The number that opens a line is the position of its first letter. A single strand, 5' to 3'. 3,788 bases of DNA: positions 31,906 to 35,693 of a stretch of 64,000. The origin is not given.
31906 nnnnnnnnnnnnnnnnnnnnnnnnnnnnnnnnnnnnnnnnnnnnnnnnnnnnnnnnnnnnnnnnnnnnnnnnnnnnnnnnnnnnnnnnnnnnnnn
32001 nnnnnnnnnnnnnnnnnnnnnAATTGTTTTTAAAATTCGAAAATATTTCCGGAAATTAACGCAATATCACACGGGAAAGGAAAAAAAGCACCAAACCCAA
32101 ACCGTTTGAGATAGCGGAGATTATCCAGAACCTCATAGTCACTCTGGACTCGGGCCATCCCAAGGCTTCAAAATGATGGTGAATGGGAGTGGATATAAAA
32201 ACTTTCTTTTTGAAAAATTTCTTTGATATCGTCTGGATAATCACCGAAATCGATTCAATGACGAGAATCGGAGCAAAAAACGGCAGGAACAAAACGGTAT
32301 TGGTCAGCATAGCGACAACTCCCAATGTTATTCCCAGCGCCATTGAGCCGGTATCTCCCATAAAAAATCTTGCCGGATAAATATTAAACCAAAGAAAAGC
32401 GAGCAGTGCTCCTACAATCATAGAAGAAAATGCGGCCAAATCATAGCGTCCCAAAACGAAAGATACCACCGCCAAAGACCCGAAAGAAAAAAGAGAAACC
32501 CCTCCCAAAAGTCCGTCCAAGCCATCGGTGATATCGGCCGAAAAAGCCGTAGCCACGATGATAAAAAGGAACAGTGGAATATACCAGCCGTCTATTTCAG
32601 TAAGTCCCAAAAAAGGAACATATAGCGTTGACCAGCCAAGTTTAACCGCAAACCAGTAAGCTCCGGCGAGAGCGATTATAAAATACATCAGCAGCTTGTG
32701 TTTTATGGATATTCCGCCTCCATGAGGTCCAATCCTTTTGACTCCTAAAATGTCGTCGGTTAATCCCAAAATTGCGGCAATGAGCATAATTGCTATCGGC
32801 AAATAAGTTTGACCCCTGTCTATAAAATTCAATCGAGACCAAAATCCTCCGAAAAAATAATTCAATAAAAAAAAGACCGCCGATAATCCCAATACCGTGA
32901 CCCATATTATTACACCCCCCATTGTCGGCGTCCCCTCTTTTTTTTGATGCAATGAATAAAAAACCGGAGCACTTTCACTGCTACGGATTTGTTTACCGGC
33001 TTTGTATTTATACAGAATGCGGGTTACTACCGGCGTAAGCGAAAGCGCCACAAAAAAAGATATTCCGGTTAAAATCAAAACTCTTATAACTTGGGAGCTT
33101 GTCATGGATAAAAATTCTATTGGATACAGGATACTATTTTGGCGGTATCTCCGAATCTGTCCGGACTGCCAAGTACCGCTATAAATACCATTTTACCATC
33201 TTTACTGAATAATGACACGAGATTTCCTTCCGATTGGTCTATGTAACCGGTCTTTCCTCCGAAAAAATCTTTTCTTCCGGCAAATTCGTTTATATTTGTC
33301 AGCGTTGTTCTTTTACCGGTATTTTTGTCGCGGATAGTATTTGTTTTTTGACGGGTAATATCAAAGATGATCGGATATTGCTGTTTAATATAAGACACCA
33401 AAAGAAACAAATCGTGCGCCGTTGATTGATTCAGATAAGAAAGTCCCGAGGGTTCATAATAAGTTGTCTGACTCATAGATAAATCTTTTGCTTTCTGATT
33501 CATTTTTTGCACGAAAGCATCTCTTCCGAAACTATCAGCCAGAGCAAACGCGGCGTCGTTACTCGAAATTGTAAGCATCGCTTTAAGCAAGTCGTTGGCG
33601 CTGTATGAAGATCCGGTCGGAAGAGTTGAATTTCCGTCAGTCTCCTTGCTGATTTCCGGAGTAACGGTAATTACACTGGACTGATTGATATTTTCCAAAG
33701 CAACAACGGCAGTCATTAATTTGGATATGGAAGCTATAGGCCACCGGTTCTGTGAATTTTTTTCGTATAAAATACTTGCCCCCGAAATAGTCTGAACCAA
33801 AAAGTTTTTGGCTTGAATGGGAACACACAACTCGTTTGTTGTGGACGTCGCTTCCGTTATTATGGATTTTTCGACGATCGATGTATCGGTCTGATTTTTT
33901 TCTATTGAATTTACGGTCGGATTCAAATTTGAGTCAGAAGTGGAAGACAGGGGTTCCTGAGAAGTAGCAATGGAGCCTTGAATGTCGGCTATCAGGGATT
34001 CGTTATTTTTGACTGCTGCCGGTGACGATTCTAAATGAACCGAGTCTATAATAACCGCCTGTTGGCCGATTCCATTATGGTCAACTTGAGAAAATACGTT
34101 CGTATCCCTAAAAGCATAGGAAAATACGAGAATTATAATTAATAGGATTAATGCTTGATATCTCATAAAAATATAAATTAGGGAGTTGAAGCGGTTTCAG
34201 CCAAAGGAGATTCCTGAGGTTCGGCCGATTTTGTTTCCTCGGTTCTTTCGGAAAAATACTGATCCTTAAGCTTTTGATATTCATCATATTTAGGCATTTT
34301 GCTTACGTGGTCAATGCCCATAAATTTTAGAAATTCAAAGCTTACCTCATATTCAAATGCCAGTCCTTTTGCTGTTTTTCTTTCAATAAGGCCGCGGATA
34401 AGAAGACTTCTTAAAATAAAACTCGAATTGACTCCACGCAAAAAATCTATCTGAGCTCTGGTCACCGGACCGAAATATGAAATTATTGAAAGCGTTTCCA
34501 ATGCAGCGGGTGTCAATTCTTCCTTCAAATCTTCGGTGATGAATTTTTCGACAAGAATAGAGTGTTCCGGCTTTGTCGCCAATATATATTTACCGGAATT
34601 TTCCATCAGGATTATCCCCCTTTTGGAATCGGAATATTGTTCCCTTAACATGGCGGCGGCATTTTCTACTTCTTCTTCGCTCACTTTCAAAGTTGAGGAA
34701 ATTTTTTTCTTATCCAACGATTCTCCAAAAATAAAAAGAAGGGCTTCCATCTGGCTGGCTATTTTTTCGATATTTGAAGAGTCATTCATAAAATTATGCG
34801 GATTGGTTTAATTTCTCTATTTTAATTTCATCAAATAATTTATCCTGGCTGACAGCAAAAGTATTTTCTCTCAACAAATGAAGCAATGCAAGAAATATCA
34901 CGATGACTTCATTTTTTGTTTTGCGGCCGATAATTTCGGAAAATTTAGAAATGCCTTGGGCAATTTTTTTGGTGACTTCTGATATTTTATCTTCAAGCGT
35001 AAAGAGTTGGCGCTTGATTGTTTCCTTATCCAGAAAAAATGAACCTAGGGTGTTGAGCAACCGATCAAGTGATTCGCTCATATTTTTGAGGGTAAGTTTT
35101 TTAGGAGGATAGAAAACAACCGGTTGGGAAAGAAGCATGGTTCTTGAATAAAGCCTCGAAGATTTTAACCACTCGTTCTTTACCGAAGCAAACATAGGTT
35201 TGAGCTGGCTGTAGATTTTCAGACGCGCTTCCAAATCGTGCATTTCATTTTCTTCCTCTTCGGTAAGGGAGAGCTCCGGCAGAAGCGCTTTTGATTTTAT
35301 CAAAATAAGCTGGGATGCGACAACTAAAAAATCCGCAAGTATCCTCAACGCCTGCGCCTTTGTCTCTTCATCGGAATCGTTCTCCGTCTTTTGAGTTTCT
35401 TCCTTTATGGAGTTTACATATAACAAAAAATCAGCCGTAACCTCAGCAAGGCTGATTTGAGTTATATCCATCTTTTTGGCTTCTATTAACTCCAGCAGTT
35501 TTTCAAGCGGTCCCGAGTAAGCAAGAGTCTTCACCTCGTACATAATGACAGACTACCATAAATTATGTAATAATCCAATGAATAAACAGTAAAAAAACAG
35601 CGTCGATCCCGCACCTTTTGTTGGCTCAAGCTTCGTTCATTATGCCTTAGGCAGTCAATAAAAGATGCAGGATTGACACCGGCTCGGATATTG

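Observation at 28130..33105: dcw cluster with an amidohydrolase-fold protein (HxH lost) in the murD slot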

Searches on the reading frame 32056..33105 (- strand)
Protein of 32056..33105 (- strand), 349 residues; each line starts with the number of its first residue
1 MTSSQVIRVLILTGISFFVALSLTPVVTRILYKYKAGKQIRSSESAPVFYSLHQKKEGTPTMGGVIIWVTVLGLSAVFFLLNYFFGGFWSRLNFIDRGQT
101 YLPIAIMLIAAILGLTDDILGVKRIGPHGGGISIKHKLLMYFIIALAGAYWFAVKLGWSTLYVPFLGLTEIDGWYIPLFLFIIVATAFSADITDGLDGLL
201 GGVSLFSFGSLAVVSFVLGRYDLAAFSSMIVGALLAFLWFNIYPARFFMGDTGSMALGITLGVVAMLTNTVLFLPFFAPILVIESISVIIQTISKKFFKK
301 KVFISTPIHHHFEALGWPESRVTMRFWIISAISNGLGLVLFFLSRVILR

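Call 3: search_protein_families(library=pfam, proteins=[window:32056-33105:-], max_evalue=0.01)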
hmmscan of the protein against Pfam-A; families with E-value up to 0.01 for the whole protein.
window:32056-33105:- (349 aa): 2 families
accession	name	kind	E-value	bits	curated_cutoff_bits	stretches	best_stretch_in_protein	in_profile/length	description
PF00953.26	Glycos_transf_4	-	2e-28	99.9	27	1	104-267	5-158/160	Glycosyl transferase family 4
PF10555.14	MraY_sig1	-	1.3e-05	24.9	20.1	1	56-67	1-12/13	Phospho-N-acetylmuramoyl-pentapeptide-transferase signature 1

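Call 4: search_protein_families(library=ncbifam, proteins=[window:32056-33105:-], max_evalue=0.01)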
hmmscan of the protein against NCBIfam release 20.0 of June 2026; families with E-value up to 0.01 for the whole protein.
window:32056-33105:- (349 aa): 3 families
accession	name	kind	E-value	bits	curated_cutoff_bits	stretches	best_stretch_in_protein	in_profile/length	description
TIGR00445.1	mraY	equivalog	3e-60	204.4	192.05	1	22-339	3-316/321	phospho-N-acetylmuramoyl-pentapeptide-transferase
NF053644.1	MraY_archaea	equivalog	4.5e-27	95.3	450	2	163-337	170-339/340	pseudomurein biosynthesis MraY family phospho-N-acetylmuramoyl-pentapeptide-transferase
TIGR02380.1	ECA_wecA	exception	4.4e-10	39.2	326.05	1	174-283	132-244/346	UDP-N-acetylglucosamine--undecaprenyl-phosphate N-acetylglucosaminephosphotransferase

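Call 24: find_homologous_proteins(query=window:32056-33105:-, max_evalue=1e-10)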
Query window:32056-33105:- (349 aa): 7981 proteins with E <= 1e-10 among 8000 candidates; the best 120 are listed.
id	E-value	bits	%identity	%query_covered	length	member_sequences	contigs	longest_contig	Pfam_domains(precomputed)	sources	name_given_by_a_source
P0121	3.5e-219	745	100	100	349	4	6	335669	PF00953.27,PF10555.15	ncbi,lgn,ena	-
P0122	5.5e-196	669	87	100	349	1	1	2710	PF00953.27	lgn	-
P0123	3.7e-188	643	83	99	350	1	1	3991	PF00953.27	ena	-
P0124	2.7e-185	634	82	99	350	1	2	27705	PF00953.27,PF10555.15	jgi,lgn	jgi:phospho-N-acetylmuramoyl-pentapeptide-transferase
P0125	1.6e-184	631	82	99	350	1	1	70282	PF00953.27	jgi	jgi:phospho-N-acetylmuramoyl-pentapeptide-transferase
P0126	3.1e-183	627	81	99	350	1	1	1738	PF00953.27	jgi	jgi:phospho-N-acetylmuramoyl-pentapeptide-transferase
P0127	1.6e-181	621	80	99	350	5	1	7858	PF00953.27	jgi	-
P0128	1.7e-178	611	79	98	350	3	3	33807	PF00953.27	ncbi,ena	-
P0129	3.0e-177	607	78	98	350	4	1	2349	PF00953.27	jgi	jgi:phospho-N-acetylmuramoyl-pentapeptide-transferase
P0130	7.1e-177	606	79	98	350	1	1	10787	PF00953.27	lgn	-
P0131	1.2e-176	605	77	100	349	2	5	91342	PF00953.27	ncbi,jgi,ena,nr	ncbi:MAG TPA: phospho-N-acetylmuramoyl-pentapeptide-transferase [Candidatus Paceibacterota bacterium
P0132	1.8e-176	605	79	100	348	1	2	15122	PF00953.27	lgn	-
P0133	2.3e-176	604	78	100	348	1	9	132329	PF00953.27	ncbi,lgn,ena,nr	ncbi:MAG: phospho-N-acetylmuramoyl-pentapeptide-transferase [Patescibacteria group bacterium]|nr:pho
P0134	1.8e-173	595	76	100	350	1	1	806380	PF00953.27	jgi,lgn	jgi:phospho-N-acetylmuramoyl-pentapeptide-transferase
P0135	3.0e-173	594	76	99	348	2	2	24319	PF00953.27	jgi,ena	-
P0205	4.1e-148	511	68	98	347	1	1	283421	PF00953.27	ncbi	-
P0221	9.5e-147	507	66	98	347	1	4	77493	PF00953.27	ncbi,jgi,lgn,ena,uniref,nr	ncbi:phospho-N-acetylmuramoyl-pentapeptide-transferase [Candidatus Nomurabacteria bacterium CG10_big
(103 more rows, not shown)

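Call 27: find_encoding_contigs(protein=P0205, flank=10000, max_places=1)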
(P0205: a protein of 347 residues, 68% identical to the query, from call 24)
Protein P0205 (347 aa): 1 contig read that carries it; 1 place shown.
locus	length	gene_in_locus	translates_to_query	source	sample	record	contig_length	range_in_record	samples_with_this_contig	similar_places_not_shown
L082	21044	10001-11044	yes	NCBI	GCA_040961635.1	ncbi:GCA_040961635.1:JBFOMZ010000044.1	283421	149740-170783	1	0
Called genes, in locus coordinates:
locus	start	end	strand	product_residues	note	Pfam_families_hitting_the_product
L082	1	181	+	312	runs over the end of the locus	PF00696:AA_kinase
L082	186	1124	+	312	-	PF02729:OTCace_N, PF00185:OTCace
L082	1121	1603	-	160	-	-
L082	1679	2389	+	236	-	PF01479:S4, PF00849:PseudoU_synth_2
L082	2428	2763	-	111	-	-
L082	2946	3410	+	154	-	-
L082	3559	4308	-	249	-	-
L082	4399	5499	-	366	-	PF05496:RuvB_N (faint), PF13177:DNA_pol3_delta2, PF00004:AAA, PF13401:AAA_22 (weak), PF22608:DNAX_ATPase_lid, PF12169:DNA_pol3_gamma3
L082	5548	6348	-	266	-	PF07136:DUF1385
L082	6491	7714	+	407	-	PF13200:DUF4015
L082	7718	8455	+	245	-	PF02616:SMC_ScpA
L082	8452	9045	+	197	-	PF04079:SMC_ScpB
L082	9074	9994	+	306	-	PF00768:Peptidase_S11, PF13354:Beta-lactamase2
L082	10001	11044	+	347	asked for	PF00953:Glycos_transf_4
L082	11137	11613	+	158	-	-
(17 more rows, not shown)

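Call 28: find_encoding_contigs(protein=P0221, flank=10000, max_places=1)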
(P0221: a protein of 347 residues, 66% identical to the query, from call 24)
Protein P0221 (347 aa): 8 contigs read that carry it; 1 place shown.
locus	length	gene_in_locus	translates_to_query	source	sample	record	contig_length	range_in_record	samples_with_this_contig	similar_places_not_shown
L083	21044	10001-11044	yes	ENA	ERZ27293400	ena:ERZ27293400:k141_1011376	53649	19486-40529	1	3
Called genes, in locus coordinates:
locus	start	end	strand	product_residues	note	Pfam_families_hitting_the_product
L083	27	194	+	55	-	-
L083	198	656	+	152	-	PF09997:DUF2238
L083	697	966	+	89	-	-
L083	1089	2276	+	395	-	-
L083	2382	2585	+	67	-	-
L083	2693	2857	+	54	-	-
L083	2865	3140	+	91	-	-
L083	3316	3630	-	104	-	-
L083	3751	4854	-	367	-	PF05496:RuvB_N (weak), PF06068:TIP49 (faint), PF13177:DNA_pol3_delta2, PF13401:AAA_22 (weak), PF00004:AAA, PF07728:AAA_5 (faint), PF22608:DNAX_ATPase_lid, PF12169:DNA_pol3_gamma3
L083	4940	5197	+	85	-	-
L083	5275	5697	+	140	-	-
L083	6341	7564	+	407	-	PF13200:DUF4015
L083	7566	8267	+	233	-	PF02616:SMC_ScpA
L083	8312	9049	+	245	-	PF04079:SMC_ScpB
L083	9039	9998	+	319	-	PF13354:Beta-lactamase2, PF00768:Peptidase_S11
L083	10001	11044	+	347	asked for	PF00953:Glycos_transf_4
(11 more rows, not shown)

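Call 32: find_encoding_contigs(protein=P0121, flank=10000, max_places=3)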
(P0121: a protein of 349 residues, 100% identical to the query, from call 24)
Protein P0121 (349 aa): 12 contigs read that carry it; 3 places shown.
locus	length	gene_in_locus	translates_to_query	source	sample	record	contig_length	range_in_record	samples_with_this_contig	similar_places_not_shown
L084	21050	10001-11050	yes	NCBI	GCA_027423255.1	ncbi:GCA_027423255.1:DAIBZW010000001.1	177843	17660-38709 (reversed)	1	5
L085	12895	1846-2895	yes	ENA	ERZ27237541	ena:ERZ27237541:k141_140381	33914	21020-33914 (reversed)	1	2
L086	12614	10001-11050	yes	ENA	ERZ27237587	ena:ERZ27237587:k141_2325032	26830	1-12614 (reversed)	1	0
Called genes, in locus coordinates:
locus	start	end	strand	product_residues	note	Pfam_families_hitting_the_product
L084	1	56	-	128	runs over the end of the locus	PF02261:Asp_decarbox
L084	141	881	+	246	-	PF01996:F420_ligase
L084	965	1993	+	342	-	PF00291:PALP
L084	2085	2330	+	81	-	-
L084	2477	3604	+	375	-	PF16655:PhoD_N (faint)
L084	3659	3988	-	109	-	PF03083:MtN3_slv (weak), PF04193:PQ-loop (weak)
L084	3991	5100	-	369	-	PF05496:RuvB_N (weak), PF06068:TIP49 (faint), PF13177:DNA_pol3_delta2, PF13604:AAA_30 (faint), PF13245:AAA_19 (faint), PF00004:AAA, PF22608:DNAX_ATPase_lid, PF12169:DNA_pol3_gamma3, +1 more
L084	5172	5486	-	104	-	-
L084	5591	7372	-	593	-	PF08439:Peptidase_M3_N, PF01432:Peptidase_M3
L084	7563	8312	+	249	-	PF02616:SMC_ScpA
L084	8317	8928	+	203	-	PF04079:SMC_ScpB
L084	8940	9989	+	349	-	PF00768:Peptidase_S11, PF13354:Beta-lactamase2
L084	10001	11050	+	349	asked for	PF10555:MraY_sig1 (faint), PF00953:Glycos_transf_4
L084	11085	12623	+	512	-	PF01979:Amidohydro_1 (faint)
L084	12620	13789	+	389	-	PF01098:FTSW_RODA_SPOVE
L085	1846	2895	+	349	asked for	PF10555:MraY_sig1 (faint), PF00953:Glycos_transf_4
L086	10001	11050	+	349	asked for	PF10555:MraY_sig1 (faint), PF00953:Glycos_transf_4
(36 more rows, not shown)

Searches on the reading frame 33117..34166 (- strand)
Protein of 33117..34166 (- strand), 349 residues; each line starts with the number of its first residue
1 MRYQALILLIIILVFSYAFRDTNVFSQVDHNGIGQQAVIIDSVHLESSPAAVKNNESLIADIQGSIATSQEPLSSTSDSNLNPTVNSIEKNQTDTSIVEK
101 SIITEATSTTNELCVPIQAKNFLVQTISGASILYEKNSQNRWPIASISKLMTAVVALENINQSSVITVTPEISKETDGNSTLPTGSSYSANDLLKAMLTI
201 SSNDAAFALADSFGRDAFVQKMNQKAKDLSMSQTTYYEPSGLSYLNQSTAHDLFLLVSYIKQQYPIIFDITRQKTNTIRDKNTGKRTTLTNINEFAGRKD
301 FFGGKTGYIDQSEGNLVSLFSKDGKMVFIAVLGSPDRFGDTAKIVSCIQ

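Call 3: search_protein_families(library=pfam, proteins=[window:33117-34166:-], max_evalue=0.01)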
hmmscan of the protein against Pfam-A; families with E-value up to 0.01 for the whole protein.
window:33117-34166:- (349 aa): 3 families
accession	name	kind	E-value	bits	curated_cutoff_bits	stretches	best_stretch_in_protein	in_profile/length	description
PF00768.25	Peptidase_S11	-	1.9e-39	136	27.6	1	116-334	9-237/239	D-alanyl-D-alanine carboxypeptidase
PF13354.11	Beta-lactamase2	-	6.1e-11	42.5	22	1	134-331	13-212/214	Beta-lactamase enzyme family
PF02113.21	Peptidase_S13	-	0.00053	19.3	22.8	0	122-164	21-63/444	D-Ala-D-Ala carboxypeptidase 3 (S13) family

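Call 4: search_protein_families(library=ncbifam, proteins=[window:33117-34166:-], max_evalue=0.01)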
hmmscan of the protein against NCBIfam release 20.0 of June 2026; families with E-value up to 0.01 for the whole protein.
window:33117-34166:- (349 aa): 9 families
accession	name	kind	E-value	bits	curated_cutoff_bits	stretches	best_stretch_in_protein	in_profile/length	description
NF008668.0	PRK11669.1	equivalog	6.8e-32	110.8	294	1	92-336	16-265/316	D-alanyl-D-alanine endopeptidase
NF038258.2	PBP4_Staph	exception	6.9e-22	77.8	500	1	107-311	28-257/366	penicillin-binding protein PBP4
NF038273.1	strep_PBP3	exception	5.2e-19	68.5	490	1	109-332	20-264/407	D-alanyl-D-alanine carboxypeptidase PBP3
NF000471.1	vanY_of_D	exception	6.2e-16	58.6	625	1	81-348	63-351/354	transpeptidase-like D-Ala-D-Ala carboxypeptidase VanY-D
NF007445.0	PRK10001.1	equivalog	2.8e-13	49.4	765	1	115-333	35-263/400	serine-type D-Ala-D-Ala carboxypeptidase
NF008489.0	PRK11397.1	equivalog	1.2e-12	47.3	610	1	115-332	33-259/389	serine-type D-Ala-D-Ala carboxypeptidase DacD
NF008059.0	PRK10793.1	equivalog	8.4e-11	41.2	694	1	117-335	44-272/403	D-alanyl-D-alanine carboxypeptidase DacA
NF033103.1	bla_class_A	equivalog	5.5e-05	22.4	200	1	134-239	26-136/257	class A beta-lactamase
NF008322.0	PRK11113.1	equivalog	0.001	17.7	527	0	180-263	285-380/477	serine-type D-Ala-D-Ala carboxypeptidase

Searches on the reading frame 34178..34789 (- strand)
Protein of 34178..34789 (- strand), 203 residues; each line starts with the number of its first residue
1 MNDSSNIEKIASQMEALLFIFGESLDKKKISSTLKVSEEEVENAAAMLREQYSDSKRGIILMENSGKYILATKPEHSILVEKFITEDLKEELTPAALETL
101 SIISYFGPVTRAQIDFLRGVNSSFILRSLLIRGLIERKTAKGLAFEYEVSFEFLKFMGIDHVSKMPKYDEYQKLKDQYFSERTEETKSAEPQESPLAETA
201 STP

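Call 3: search_protein_families(library=pfam, proteins=[window:34178-34789:-], max_evalue=0.01)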
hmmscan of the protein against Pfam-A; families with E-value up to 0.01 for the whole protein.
window:34178-34789:- (203 aa): 1 family
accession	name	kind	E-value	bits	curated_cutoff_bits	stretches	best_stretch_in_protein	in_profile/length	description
PF04079.22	SMC_ScpB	-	6.2e-40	136.8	27.4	1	13-167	2-159/160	Segregation and condensation complex subunit ScpB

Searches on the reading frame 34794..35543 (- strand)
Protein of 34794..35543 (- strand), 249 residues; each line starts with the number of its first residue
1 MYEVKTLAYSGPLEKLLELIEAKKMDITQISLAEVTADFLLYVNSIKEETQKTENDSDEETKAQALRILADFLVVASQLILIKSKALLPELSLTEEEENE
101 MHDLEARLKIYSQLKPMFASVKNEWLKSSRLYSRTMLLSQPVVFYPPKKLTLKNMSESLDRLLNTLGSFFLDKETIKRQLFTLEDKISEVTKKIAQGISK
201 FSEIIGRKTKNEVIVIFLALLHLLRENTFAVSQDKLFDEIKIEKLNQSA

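Call 3: search_protein_families(library=pfam, proteins=[window:34794-35543:-], max_evalue=0.01)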
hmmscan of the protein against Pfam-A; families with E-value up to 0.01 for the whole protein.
window:34794-35543:- (249 aa): 1 family
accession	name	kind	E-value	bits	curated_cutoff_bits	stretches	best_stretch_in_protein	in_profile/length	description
PF02616.19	SMC_ScpA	-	8.7e-16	59.1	24.6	1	19-243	1-230/232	Segregation and condensation protein ScpA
